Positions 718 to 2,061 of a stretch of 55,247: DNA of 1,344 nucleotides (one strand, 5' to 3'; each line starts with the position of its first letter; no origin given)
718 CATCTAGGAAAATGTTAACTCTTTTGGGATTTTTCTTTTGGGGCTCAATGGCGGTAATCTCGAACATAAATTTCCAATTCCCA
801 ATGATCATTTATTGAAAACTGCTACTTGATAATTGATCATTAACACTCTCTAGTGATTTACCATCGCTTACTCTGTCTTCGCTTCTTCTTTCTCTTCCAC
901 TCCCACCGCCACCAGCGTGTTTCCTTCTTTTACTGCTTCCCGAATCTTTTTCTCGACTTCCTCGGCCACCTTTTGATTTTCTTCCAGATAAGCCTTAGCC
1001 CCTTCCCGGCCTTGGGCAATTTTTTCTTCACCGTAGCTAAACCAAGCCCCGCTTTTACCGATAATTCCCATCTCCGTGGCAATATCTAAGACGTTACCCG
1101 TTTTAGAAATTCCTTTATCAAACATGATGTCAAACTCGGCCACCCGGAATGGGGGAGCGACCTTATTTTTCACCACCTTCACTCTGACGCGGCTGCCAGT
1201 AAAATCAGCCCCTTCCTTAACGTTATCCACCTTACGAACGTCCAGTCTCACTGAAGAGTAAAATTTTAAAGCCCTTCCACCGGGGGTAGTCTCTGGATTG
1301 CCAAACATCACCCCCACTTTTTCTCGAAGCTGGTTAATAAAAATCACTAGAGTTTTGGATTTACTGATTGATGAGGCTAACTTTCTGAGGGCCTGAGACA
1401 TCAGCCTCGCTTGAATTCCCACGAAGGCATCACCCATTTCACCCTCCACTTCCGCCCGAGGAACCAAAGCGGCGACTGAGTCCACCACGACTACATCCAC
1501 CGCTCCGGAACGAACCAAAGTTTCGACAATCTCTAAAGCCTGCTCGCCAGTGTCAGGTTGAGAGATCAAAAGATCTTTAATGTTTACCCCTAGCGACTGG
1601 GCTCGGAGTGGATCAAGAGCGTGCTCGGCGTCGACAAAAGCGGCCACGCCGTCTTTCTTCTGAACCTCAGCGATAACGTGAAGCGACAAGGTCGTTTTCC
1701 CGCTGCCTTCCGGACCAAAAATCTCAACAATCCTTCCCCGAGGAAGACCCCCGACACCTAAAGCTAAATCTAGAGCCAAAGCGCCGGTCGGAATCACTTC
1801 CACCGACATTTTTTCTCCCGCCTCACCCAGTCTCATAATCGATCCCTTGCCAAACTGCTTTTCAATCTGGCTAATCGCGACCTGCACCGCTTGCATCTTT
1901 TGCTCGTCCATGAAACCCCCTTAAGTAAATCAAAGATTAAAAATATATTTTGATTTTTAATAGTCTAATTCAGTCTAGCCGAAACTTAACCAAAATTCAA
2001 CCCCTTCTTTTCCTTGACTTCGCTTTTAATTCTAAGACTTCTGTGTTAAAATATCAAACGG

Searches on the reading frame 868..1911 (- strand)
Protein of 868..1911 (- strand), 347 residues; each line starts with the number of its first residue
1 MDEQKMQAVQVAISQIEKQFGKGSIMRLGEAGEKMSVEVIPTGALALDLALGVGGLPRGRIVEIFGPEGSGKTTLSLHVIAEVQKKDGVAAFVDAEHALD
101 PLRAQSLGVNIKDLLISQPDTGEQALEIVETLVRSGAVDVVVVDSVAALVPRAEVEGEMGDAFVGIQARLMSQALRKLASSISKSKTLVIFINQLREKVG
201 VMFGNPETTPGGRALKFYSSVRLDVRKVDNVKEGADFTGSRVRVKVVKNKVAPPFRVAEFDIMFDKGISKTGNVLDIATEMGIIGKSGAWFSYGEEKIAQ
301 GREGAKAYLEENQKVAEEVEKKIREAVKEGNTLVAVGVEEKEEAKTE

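Call 50: search_protein_families(library=pfam, proteins=[window:868-1911:-], max_evalue=0.0001)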
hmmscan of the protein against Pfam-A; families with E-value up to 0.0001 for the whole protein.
window:868-1911:- (347 aa): 6 families
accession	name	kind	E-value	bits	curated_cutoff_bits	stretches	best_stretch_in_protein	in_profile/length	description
PF00154.27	RecA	-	1.3e-136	454.6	27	1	8-269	2-262/262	recA bacterial DNA recombination protein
PF21096.2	RecA_C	-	1.9e-24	86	27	1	272-327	1-56/57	RecA C-terminal domain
PF08423.17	Rad51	-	1.3e-08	34.9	22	1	37-228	5-212/244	Rad51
PF06745.19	ATPase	-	1.3e-08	34.9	26.6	1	40-114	1-77/231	KaiC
PF01637.24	ATPase_2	-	2.3e-05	24.7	33.2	1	60-193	21-117/225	ATPase domain predominantly from Archaea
PF13481.12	AAA_25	-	3.1e-05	24.1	27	0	54-151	28-157/195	AAA domain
